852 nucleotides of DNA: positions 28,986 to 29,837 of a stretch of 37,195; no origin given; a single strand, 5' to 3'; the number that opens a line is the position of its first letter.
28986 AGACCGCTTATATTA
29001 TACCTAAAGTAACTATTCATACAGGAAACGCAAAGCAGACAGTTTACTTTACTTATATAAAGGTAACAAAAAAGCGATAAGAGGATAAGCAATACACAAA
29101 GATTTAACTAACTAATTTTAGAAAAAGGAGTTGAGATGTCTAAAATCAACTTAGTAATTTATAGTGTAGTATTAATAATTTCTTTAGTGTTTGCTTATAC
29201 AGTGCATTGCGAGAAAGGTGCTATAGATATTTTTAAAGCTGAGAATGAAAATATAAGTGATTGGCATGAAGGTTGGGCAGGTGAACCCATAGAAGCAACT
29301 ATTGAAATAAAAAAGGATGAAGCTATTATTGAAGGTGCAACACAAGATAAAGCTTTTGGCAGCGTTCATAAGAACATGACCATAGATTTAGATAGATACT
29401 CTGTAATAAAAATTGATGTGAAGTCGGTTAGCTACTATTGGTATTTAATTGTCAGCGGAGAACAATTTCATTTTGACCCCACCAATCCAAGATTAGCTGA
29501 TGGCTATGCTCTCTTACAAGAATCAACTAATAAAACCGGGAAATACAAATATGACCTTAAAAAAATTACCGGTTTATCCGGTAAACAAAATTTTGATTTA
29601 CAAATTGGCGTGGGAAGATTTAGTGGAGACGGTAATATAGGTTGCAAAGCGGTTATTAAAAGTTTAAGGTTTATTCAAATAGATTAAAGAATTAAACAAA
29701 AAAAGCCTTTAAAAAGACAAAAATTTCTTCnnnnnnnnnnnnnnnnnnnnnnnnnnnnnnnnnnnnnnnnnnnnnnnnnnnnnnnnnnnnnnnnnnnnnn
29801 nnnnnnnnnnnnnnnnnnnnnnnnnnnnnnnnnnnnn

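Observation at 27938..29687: Undescribed ~140-aa secreted module family: three standalone genes plus the N-termini of both giant proteins and a C-terminal tandem array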

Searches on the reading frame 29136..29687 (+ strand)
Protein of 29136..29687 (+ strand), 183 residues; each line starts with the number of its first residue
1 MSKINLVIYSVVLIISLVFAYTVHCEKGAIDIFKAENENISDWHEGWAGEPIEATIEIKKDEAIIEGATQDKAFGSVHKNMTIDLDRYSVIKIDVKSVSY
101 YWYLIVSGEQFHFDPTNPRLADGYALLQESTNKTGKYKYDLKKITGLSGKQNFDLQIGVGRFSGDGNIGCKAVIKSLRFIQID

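Call 7: search_protein_families(library=pfam, proteins=[window:29136-29687:+], max_evalue=1)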
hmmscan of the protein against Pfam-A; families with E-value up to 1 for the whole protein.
window:29136-29687:+ (183 aa): 0 families

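Call 9: find_homologous_proteins(query=window:29136-29687:+, max_evalue=0.001)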
Query window:29136-29687:+ (183 aa): 6 proteins with E <= 0.001 among 58 candidates.
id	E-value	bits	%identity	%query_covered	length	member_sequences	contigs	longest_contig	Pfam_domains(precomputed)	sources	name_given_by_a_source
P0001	2.4e-117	407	100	100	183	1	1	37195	-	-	-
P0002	7.6e-75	269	64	99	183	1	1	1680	-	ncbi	-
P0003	2.2e-71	257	59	99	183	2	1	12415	-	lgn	-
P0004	5.6e-61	223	56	99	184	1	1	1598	-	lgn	-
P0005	3.3e-45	172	46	99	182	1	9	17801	-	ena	-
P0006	9.3e-41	158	48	88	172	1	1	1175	-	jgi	-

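Call 16: search_solved_structures(query=A1, max_evalue=10)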
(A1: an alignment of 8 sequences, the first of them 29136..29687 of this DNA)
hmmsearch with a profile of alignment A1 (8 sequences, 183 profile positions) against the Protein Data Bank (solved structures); distinct sequences matched with E-value up to 10: 4.
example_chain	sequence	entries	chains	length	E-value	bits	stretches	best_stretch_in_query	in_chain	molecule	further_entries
2dvy_A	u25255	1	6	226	0.22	14.3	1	92-150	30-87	Restriction endonuclease PabI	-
6l2n_A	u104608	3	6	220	0.23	14.3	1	92-150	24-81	RE_R_Pab1 domain-containing protein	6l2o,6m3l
3waz_A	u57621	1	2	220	0.23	14.2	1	92-150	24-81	Putative uncharacterized protein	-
5iff_A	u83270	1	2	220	0.24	14.2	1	92-150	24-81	Uncharacterized protein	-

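Call 19: find_encoding_contigs(protein=P0005, flank=10000, max_places=4)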
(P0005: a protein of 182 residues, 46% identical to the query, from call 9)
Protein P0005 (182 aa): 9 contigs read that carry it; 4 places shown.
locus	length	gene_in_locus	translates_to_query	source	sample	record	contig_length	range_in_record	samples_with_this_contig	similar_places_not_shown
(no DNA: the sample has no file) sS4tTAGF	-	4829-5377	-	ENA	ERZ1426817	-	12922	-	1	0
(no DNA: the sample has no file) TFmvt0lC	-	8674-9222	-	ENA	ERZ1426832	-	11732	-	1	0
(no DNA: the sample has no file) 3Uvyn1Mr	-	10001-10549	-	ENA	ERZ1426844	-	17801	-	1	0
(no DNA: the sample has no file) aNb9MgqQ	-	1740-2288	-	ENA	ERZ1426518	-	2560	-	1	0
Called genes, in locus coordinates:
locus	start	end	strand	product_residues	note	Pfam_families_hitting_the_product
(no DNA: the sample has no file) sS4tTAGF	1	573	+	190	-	?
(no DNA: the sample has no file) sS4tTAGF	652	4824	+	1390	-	PF10633:NPCBM_assoc (faint), PF19773:DUF6259 (weak)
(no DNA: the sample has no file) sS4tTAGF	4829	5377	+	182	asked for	-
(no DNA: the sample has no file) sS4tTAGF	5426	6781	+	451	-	PF01547:SBP_bac_1, PF13416:SBP_bac_8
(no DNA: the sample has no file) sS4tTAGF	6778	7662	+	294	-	PF00528:BPD_transp_1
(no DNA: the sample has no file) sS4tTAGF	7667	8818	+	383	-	PF00528:BPD_transp_1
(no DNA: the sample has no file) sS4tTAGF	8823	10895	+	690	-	PF19773:DUF6259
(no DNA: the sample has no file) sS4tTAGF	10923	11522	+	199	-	-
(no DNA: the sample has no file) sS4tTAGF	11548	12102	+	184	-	-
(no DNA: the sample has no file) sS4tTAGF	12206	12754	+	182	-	-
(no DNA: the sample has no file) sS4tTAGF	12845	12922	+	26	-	?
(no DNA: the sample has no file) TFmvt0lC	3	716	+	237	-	?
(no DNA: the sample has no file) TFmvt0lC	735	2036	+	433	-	PF01547:SBP_bac_1, PF13416:SBP_bac_8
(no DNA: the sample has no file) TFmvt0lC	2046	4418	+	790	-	PF06165:GH94_b-supersand, PF17167:Glyco_hydro_94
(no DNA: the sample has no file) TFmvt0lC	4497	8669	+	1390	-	PF10633:NPCBM_assoc (faint), PF19773:DUF6259 (weak)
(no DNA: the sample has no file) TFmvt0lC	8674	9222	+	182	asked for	-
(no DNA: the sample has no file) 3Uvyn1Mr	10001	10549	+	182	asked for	-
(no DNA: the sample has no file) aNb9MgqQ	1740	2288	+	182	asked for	-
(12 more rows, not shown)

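Call 20: find_encoding_contigs(protein=P0003, flank=10000, max_places=3)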
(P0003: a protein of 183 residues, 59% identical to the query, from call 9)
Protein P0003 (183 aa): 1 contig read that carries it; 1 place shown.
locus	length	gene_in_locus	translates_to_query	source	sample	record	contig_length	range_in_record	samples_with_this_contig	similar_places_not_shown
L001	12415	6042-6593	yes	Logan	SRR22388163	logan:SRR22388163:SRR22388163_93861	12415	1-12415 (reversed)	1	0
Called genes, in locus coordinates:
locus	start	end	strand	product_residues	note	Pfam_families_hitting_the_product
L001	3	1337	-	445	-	?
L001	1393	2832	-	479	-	PF01523:PmbA_TldD_1st, PF19290:PmbA_TldD_2nd (weak), PF19289:PmbA_TldD_3rd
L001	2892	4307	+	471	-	PF14403:CP_ATPgrasp_2 (faint)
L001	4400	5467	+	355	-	PF00356:LacI, PF00532:Peripla_BP_1, PF13407:Peripla_BP_4, PF13377:Peripla_BP_3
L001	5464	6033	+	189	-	-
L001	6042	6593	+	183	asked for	-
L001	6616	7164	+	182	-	-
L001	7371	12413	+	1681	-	?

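Call 21: predict_structure(alignment_id=A1)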
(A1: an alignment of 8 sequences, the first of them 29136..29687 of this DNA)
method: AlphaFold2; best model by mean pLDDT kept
length: 183 residues; sequences in the alignment: 8
mean_pLDDT: 82.7   pTM: 0.74
mean pLDDT of the five models: 82.7, 81.3, 80.4, 80.3, 80.0
residues with pLDDT >= 90: 94; 70-90: 52; 50-70: 27; < 50: 10
segments of 3 or more residues with pLDDT < 50: 21-26, 35-37
pLDDT, mean of each block of 10 residues (from residue 1): 63 59 55 61 78 88 91 91 92 96 93 80 87 95 92 93 85 93 75
secondary structure, 60 per line:
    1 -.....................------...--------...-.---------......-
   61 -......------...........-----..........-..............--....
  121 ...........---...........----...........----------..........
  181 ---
elements in order: H2-22 E29-31 E54-59 E62-67 E74-84 E90-99 E101-114 E117-131 E135-140 H141-145 E150-160 E171-180

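Call 26: fold_search(model_id=the predicted structure, library=pdb)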
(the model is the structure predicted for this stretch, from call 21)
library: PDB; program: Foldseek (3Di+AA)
matches with E <= 10: 1374; with E <= 0.001: 11
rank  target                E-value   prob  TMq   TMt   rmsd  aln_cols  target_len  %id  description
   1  6sgf_D                2.9e-04  1.00  0.43  0.56   5.5       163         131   12  Molecular insight into a new low affinity xylan binding module CBM86, from the xylanolytic gut symbiont Roseburia inte (released 2019-11-20)
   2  6sgf_C                3.1e-04  1.00  0.44  0.56   5.3       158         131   12  Molecular insight into a new low affinity xylan binding module CBM86, from the xylanolytic gut symbiont Roseburia inte (released 2019-11-20)
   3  9h99                  3.6e-04  1.00  0.36  0.08   6.3       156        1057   10  Native structure of the full-length pesticidal protein Cry1Ca18 at pH7, from crystals formed in vivo (released 2025-11-12)
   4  6sgf_A                4.5e-04  1.00  0.44  0.58   5.3       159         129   12  Molecular insight into a new low affinity xylan binding module CBM86, from the xylanolytic gut symbiont Roseburia inte (released 2019-11-20)
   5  9qxq                  4.5e-04  1.00  0.36  0.08   6.7       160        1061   10  native structure of full-length pesticidal protein Cry1Ca18 at pH9, from crystals formed in vivo (released 2026-02-11)
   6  6sgf_B                5.6e-04  1.00  0.42  0.54   5.7       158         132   11  Molecular insight into a new low affinity xylan binding module CBM86, from the xylanolytic gut symbiont Roseburia inte (released 2019-11-20)
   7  4d0q                  5.6e-04  1.00  0.39  0.43   6.3       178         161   13  Hyaluronan Binding Module of the Streptococcal Pneumoniae Hyaluronate Lyase (released 2014-08-06)
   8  4w8j                  6.0e-04  1.00  0.37  0.09   5.9       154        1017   10  Structure of the full-length insecticidal protein Cry1Ac reveals intriguing details of toxin packaging into in vivo form (released 2014-09-17)
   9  1gui_A                8.3e-04  1.00  0.40  0.45   6.5       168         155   12  CBM4 structure and function (released 2002-09-26)
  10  1gwk_B                9.3e-04  1.00  0.47  0.57   4.6       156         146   17  Carbohydrate binding module family29 (released 2003-03-20)
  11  8w7n                  9.8e-04  1.00  0.37  0.09   6.0       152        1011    9  Crystal structure of the in-cell Cry1Aa purified from Bacillus thuringiensis (released 2024-03-06)
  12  1w8w_A                1.1e-03  1.00  0.48  0.58   4.4       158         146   17  CBM29-2 mutant Y46A: Probing the Mechanism of Ligand Recognition by Family 29 Carbohydrate Binding Modules (released 2005-03-22)
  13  1gwk_A                1.2e-03  1.00  0.48  0.60   4.5       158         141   17  Carbohydrate binding module family29 (released 2003-03-20)
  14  7zkp_A                1.2e-03  1.00  0.45  0.39  10.7       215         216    7  Late assembly intermediate of the proximal proton pumping module of complex I with assembly factors NDUFAF1 and CIA84 (released 2022-11-23)
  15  1gwl_A                1.4e-03  1.00  0.46  0.57   4.6       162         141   18  Carbohydrate binding module family29 complexed with mannohexaose (released 2003-03-20)
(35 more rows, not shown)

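Call 30: search_protein_families(library=ncbifam, proteins=[window:29136-29687:+], max_evalue=1)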
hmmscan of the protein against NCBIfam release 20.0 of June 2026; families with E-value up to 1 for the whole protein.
window:29136-29687:+ (183 aa): 0 families

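Call 32: find_related_loci(query=A3, collection=genome_contigs, flank=10000)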
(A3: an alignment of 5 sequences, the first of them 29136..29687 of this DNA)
Query A3 (183 aa) in genome_contigs; peptide patterns used: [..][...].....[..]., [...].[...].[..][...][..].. (x = any residue, [..] = any of these).
62 stretches matched a pattern, but none encodes a relative of the query by tblastn (E <= 1e-3).

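Call 44: find_encoding_contigs(protein=P0002, flank=10000, max_places=3)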
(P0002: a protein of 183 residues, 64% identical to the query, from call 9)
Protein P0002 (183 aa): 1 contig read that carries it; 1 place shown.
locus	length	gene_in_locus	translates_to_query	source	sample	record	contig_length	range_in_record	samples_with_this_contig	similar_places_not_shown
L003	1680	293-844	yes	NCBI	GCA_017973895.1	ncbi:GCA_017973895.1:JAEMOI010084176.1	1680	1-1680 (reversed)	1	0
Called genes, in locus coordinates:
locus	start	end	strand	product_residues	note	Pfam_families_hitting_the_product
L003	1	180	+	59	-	?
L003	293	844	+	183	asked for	-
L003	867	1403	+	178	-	-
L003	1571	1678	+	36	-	?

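Call 49: search_protein_representatives(alignment_id=A4)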
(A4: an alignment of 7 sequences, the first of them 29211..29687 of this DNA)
Query: 7 sequences, 158 profile positions. Proteins with E-value up to 0.001 (for the whole library): 151; up to 1e-10: 75; up to 1e-30: 27. The best 150 are listed.
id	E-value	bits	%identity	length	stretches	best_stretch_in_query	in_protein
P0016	1.5e-104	362.8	-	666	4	17-155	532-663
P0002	2.1e-75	268.0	-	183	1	1-158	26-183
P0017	2.7e-74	264.4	-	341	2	3-156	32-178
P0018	2.1e-68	245.3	-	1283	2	3-156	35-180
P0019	9.6e-68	243.1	-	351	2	3-154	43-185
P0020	5.5e-64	230.9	-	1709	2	15-155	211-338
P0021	5.6e-64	230.9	-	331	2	4-155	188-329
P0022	1.0e-60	220.3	-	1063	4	14-152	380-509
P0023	2.0e-58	212.8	-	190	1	2-157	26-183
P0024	5.1e-54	198.5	-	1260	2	3-152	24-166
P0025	1.1e-52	194.2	-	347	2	3-156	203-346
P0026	1.4e-48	180.8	-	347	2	4-154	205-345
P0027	5.4e-48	178.9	-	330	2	16-145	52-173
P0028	5.6e-47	175.6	-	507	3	12-153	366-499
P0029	6.1e-47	175.5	-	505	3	12-153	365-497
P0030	1.6e-46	174.2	-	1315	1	2-157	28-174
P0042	3.0e-30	121.3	-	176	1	2-156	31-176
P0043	2.7e-29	118.2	-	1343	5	35-135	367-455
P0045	4.6e-28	114.2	-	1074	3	27-134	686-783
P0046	4.6e-27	110.9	-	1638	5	22-132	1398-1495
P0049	1.0e-24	103.3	-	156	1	13-154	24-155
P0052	6.1e-23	97.5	-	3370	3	29-147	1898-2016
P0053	1.8e-22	96.0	-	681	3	13-148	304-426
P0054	3.3e-22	95.2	-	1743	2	34-145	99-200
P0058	2.4e-19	85.9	-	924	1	36-141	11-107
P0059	2.5e-19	85.8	-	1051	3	14-134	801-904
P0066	1.5e-16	76.8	-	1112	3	43-142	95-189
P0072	1.9e-13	66.7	-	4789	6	27-139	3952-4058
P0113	6.5e-07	45.5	-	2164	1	44-141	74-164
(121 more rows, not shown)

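Call 51: search_protein_families(library=pfam, proteins=[P0113, P0016, P0017, P0018, P0020, P0022, P0024, P0030], max_evalue=0.01)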
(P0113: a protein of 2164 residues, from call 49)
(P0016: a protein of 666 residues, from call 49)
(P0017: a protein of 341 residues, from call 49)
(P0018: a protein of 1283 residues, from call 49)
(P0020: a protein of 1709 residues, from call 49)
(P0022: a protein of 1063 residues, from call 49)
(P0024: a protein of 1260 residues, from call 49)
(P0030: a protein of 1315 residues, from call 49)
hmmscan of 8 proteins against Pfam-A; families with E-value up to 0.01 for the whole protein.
P0113 (2164 aa): 10 families
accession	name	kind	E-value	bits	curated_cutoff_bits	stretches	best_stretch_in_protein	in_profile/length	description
PF00754.31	F5_F8_type_C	-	1.3e-48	164.8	28.2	2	1310-1421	3-125/127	F5/8 type C domain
PF22633.2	F5_F8_type_C_2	-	8.6e-47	158.1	27.8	2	1322-1406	2-91/91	NedA-like, galactose-binding domain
PF00395.25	SLH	-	5.8e-37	125.8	20.8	3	2046-2089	2-44/44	S-layer homology domain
PF00041.27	fn3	-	1.6e-26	92.7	25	4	1529-1613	3-81/84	Fibronectin type III domain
PF25059.1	FN3_DSCAM-DSCAML_C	-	1.8e-15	57.5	39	1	1565-1609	29-73/89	DSCAM/DSCAML C-terminal Fn3-like domain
PF02368.24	Big_2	-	1.5e-05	25.3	22.8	1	1207-1285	2-72/79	Bacterial Ig-like domain (group 2)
PF24489.1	Ig_J_second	-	4.5e-05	23.9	27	0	1581-1613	57-90/105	Tip attachment protein J second Ig-like domain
PF21910.2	GH85_C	-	4.7e-05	24.2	27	0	1540-1561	18-39/95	GH85 endohexosaminidases, C-terminal domain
PF16383.10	DUF4992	-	0.00022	21.4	29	0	1539-1603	64-126/183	Domain of unknown function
PF16656.11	Pur_ac_phosph_N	-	0.0098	16.9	30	0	1576-1605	56-84/93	Purple acid Phosphatase, N-terminal domain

P0016 (666 aa): 0 families

P0017 (341 aa): 0 families

P0018 (1283 aa): 2 families
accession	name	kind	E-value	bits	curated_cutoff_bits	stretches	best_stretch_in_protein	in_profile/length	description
PF19773.5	DUF6259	-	1.1e-10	41.6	28.7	1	684-858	36-209/300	Domain of unknown function (DUF6259)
PF18952.6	DUF5696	-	0.0035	16.3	25.6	1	730-898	286-459/612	Family of unknown function (DUF5696)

P0020 (1709 aa): 1 family
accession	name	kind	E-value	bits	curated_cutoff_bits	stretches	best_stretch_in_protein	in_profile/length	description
PF19773.5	DUF6259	-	7.3e-10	38.9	28.7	1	687-823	65-202/300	Domain of unknown function (DUF6259)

P0022 (1063 aa): 0 families

P0024 (1260 aa): 2 families
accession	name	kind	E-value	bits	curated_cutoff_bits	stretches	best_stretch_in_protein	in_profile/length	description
PF19773.5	DUF6259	-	3.6e-10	39.9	28.7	1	656-798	24-162/300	Domain of unknown function (DUF6259)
PF18952.6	DUF5696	-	0.0071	15.3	25.6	1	715-798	287-369/612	Family of unknown function (DUF5696)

P0030 (1315 aa): 4 families
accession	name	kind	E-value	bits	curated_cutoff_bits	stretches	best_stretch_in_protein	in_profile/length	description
PF19773.5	DUF6259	-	3.1e-10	40.1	28.7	1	545-642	65-160/300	Domain of unknown function (DUF6259)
PF10633.15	NPCBM_assoc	-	1.8e-09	38.1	24.4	1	1246-1288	22-65/78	NPCBM-associated, NEW3 domain of alpha-galactosidase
PF18952.6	DUF5696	-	0.0016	17.5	25.6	1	558-742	284-472/612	Family of unknown function (DUF5696)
PF00927.28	Transglut_C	-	0.0072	16.9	26.6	0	996-1031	12-47/106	Transglutaminase family, C-terminal ig like domain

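Call 52: search_protein_families(library=pfam, proteins=[P0043, P0045, P0046, P0053, P0054, P0058, P0059, P0066], max_evalue=0.001)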
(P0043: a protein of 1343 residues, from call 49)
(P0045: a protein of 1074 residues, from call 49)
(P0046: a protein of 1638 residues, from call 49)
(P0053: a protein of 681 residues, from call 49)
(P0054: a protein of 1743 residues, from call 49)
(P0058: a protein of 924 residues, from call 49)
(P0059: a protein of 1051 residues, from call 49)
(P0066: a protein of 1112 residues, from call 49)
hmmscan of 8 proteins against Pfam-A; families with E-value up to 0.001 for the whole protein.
P0043 (1343 aa): 2 families
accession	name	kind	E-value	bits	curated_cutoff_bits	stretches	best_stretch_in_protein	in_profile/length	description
PF22633.2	F5_F8_type_C_2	-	3.5e-12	47.2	27.8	1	101-144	48-91/91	NedA-like, galactose-binding domain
PF00754.31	F5_F8_type_C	-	8.3e-09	36.1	28.2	1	98-148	60-114/127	F5/8 type C domain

P0045 (1074 aa): 0 families

P0046 (1638 aa): 1 family
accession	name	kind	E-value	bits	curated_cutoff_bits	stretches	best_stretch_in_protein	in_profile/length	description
PF00041.27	fn3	-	4e-14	53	25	2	798-878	2-75/84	Fibronectin type III domain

P0053 (681 aa): 0 families

P0054 (1743 aa): 1 family
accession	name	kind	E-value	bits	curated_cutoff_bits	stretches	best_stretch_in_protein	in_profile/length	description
PF19773.5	DUF6259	-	8.8e-11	41.9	28.7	1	751-866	88-204/300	Domain of unknown function (DUF6259)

P0058 (924 aa): 2 families
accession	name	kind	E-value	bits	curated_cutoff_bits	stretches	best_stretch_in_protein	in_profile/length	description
PF19773.5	DUF6259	-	8.4e-10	38.7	28.7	1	509-633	79-204/300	Domain of unknown function (DUF6259)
PF18952.6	DUF5696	-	0.00075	18.6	25.6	0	510-684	286-467/612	Family of unknown function (DUF5696)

P0059 (1051 aa): 0 families

P0066 (1112 aa): 0 families

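Call 59: search_solved_structures(query=A5, max_evalue=10)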
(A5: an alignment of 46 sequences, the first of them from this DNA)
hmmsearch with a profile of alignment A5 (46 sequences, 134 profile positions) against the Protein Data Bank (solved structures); distinct sequences matched with E-value up to 10: 2.
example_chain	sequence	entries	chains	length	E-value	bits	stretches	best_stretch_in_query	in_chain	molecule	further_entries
1lrw_B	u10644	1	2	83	0.13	15.3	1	72-108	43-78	methanol dehydrogenase subunit 2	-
4uid_A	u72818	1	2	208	0.67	13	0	41-66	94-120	SURFACE LAYER PROTEIN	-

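Call 60: search_protein_families(library=pfam, alignment_id=A5, max_evalue=1)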
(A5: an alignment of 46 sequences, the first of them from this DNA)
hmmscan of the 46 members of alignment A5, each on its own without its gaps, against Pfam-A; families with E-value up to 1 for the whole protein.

A. member 1, seq(158 aa): 0 families

B. families by the number of members that match (of 46 scanned): 17 families
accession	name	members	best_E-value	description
PF17872.7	AAA_lid_10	1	0.0037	AAA lid domain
PF21582.3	CBM30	1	0.0064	Carbohydrate binding domain 30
PF09809.14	MRP-L27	1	0.027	Mitochondrial ribosomal protein L27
PF05727.16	UPF0228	1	0.029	Uncharacterised protein family (UPF0228)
PF08547.18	CIA30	1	0.033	Complex I intermediate-associated protein 30 (CIA30)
PF13785.11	DUF4178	1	0.034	Domain of unknown function (DUF4178)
PF19765.4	DUF6252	1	0.035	Family of unknown function (DUF6252)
PF24517.2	CBM96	1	0.059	Carbohydrate-binding module family 96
PF17427.7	Phi29_Phage_SSB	1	0.074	Phage Single-stranded DNA-binding protein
PF21683.3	GpP-like_1st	1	0.084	Mu phage baseplate assembly protein GpP-like, N-terminal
PF08308.17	PEGA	1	0.096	PEGA domain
PF22904.2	NOMO1-like_2nd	1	0.11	BOS complex subunit NOMO1-like, second beta sandwich domain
PF23907.1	DUF7249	1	0.12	Family of unknown function (DUF7249)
PF20368.3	DUF6663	1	0.14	Family of unknown function (DUF6663)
PF20017.4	VMAP-M15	1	0.15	vWA-MoxR associated protein middle region (VMAP-M) 15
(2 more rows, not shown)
